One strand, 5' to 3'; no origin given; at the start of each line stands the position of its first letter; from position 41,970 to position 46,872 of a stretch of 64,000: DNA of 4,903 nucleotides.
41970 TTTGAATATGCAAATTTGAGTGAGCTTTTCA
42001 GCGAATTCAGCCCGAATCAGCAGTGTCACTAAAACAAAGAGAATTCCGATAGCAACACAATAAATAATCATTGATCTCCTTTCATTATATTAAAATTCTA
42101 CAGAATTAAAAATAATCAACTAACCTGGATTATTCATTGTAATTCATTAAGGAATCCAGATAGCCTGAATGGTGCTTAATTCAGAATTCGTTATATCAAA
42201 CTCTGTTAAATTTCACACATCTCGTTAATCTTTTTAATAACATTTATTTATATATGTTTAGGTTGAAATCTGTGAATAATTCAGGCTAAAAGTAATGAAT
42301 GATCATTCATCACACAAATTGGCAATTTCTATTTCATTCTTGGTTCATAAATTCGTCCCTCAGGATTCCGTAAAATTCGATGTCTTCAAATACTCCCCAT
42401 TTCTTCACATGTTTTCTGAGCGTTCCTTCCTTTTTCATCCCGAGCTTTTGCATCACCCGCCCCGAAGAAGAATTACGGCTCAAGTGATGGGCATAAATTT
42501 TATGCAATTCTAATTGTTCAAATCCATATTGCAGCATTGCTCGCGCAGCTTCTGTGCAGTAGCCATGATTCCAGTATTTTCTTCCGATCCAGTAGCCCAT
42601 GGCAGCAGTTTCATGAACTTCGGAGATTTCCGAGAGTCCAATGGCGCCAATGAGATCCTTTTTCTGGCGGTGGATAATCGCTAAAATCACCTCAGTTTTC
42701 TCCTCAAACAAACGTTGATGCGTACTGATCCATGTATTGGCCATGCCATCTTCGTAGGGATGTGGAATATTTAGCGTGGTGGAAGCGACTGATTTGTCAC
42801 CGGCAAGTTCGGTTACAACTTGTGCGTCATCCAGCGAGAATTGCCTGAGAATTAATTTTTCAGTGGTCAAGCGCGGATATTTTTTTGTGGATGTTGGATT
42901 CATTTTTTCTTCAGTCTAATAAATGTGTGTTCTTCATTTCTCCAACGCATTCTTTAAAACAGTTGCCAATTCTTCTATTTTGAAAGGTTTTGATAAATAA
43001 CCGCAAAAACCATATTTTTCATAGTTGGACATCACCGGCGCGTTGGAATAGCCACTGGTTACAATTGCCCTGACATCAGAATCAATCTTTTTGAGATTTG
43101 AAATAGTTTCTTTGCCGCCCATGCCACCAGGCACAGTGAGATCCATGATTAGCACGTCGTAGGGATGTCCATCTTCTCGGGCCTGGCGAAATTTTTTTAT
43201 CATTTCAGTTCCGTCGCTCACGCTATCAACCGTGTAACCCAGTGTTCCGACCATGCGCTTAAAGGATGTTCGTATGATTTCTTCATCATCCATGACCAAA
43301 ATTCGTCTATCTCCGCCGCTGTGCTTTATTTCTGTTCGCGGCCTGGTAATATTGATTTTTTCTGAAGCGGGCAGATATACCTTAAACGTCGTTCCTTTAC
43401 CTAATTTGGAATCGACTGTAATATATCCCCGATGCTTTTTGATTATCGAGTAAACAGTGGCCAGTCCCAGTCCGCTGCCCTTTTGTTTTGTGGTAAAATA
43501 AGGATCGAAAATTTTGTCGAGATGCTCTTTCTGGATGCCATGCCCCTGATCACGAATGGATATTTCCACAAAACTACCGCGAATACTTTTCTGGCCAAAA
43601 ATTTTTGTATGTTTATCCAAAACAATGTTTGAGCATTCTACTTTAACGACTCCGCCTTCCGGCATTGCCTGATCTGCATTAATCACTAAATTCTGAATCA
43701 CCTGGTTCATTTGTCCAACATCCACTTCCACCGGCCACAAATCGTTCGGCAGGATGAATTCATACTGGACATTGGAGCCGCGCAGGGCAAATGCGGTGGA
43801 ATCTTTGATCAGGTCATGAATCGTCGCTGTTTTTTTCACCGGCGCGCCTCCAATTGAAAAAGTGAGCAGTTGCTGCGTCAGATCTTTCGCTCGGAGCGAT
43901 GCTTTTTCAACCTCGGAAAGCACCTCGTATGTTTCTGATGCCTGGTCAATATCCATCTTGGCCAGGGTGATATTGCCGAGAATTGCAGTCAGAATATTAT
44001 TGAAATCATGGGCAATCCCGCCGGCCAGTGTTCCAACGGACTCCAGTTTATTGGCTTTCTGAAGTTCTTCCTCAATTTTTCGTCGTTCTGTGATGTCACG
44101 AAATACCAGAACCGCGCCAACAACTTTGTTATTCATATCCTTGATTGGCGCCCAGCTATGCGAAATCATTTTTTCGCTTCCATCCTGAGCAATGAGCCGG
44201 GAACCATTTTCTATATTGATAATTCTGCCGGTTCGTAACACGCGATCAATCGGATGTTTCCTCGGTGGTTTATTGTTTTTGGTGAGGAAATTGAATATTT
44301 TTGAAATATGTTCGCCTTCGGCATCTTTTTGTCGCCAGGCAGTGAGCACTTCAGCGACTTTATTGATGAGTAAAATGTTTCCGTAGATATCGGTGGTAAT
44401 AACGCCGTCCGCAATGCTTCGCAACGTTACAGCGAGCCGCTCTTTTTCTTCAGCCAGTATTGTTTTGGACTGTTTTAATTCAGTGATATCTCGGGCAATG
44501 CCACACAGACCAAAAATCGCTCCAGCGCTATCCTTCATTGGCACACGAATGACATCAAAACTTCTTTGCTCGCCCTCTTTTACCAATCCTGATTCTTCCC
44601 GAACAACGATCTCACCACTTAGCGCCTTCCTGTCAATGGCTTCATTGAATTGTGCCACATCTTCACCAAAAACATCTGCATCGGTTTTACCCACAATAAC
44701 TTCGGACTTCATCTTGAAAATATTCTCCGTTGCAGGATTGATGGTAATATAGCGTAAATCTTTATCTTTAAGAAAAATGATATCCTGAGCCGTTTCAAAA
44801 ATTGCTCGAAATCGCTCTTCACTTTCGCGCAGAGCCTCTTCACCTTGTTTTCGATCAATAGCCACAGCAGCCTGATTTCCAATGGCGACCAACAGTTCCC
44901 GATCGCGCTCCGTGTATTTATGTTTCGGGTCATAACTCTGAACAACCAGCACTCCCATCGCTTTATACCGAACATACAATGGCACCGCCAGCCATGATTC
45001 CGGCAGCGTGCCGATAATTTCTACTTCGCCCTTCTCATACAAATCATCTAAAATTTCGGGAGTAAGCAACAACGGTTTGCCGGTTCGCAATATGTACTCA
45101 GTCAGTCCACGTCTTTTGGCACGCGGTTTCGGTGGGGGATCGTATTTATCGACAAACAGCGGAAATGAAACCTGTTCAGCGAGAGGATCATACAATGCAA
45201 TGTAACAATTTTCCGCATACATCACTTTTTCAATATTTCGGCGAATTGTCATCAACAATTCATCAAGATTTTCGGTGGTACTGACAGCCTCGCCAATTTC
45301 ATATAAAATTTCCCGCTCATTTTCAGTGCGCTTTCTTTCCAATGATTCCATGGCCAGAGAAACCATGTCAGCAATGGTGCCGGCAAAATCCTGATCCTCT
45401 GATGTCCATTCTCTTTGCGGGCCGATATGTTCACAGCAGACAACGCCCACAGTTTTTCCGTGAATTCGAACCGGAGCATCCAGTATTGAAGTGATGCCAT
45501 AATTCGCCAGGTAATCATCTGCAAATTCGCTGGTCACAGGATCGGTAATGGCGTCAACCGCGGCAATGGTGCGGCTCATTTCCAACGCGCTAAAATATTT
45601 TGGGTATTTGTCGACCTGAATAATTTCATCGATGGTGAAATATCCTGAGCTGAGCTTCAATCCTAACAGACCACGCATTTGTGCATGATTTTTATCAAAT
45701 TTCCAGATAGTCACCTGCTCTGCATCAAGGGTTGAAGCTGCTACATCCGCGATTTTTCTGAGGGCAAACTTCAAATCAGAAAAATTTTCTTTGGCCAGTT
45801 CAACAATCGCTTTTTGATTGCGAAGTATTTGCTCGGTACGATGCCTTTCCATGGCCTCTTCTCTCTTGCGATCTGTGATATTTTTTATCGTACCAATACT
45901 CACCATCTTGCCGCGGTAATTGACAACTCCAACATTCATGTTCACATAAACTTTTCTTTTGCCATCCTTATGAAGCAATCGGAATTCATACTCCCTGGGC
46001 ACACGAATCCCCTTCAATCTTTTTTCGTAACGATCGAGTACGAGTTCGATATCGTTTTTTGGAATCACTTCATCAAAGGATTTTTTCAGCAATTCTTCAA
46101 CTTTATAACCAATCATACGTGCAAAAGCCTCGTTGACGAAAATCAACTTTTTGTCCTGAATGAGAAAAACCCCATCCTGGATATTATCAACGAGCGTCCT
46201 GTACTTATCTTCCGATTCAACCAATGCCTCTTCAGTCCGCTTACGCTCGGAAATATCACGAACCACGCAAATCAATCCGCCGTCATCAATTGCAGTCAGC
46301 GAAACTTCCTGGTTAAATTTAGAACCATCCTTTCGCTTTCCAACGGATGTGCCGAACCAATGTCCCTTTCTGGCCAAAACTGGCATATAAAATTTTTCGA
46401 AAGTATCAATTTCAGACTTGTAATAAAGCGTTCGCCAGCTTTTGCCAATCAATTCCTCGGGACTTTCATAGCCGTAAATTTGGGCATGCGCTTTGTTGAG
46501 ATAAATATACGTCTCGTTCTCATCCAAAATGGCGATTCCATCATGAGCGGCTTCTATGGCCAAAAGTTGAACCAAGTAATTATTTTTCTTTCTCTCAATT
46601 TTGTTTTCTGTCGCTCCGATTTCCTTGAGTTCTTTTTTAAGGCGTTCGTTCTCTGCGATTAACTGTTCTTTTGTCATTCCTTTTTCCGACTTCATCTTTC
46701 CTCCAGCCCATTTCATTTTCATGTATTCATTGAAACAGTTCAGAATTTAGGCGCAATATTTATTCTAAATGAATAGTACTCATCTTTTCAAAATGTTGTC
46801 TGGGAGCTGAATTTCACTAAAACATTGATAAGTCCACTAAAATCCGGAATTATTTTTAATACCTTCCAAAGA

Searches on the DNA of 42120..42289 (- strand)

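Call 59: search_dna_similar(query=window:42120-42289:-, collection=plasmids, mode=distant, max_evalue=0.01, max_rows=10)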
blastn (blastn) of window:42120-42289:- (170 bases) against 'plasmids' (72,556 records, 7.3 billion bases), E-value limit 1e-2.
No match.

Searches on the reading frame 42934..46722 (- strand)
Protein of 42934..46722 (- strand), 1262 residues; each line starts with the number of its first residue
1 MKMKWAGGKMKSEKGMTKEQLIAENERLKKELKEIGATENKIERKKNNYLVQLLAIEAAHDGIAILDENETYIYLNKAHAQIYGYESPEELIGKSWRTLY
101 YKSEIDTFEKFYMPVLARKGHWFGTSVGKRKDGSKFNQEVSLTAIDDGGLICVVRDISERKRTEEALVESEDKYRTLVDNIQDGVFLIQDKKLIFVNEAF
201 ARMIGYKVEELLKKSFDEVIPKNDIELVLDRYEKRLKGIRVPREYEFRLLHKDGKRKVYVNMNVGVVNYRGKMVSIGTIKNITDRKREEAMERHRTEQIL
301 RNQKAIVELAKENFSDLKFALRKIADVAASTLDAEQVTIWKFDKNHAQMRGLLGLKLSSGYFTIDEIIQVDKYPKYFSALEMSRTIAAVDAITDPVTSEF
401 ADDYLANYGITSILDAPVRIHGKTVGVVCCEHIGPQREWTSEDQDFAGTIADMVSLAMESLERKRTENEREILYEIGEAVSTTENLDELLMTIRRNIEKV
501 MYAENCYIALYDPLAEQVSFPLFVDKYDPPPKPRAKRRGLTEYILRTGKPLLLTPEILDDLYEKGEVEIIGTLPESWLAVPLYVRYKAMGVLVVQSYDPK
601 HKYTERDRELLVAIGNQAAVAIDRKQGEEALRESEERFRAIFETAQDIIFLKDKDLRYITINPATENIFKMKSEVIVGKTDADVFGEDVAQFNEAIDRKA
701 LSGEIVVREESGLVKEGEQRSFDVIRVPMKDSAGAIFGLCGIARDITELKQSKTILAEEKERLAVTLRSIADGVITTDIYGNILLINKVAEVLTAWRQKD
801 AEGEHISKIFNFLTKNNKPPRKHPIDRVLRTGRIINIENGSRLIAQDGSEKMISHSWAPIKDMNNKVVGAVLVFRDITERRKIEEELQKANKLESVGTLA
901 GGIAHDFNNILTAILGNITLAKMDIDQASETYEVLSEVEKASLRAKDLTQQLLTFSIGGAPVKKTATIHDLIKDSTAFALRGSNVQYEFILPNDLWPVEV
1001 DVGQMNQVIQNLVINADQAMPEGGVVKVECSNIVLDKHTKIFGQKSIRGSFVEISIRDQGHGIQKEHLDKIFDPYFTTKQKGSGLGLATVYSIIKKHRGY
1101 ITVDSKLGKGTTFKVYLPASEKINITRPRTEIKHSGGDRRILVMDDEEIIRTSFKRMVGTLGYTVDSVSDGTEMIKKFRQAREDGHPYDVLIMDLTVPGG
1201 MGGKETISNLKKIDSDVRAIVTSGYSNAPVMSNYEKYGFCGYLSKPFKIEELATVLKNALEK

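Call 9: search_protein_families(library=pfam, proteins=[window:42934-46722:-])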
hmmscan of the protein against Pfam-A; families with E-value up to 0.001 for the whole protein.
window:42934-46722:- (1262 aa): 13 families
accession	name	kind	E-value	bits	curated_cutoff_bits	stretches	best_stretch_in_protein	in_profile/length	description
PF08448.16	PAS_4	-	1.1e-48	164.5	23.1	3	642-750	1-109/110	PAS fold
PF13426.13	PAS_9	-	1.8e-45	153.9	27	4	61-159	2-103/103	PAS domain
PF00989.32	PAS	-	4.7e-45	152.7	22.6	4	173-279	2-110/113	PAS fold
PF01590.32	GAF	-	1e-34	120.3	22.4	2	319-457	4-132/133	GAF domain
PF13188.13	PAS_8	-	5.5e-30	102.7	21.8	3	173-221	2-52/65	PAS domain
PF02518.31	HATPase_c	-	5.9e-23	81.9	26.4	1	1003-1120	4-110/111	Histidine kinase-, DNA gyrase B-, and HSP90-like ATPase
PF13185.12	GAF_2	-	4.7e-22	79.1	28.6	1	484-623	2-136/136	GAF domain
PF00072.30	Response_reg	-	6e-19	68.7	30.2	1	1141-1256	1-110/111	Response regulator receiver domain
PF08447.18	PAS_3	-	6.2e-19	68.5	25.6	1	194-256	2-65/89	PAS fold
PF13492.12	GAF_3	-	6.9e-10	39.9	27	1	575-624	81-129/129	GAF domain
PF12860.13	PAS_7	-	2.6e-09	37.7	27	0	58-165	3-115/115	PAS fold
PF00512.31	HisKA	-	9.8e-08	32.4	26.9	1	897-956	3-61/66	His Kinase A (phospho-acceptor) domain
PF13596.12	PAS_10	-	0.00032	21.7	22.1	0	834-878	62-106/106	PAS domain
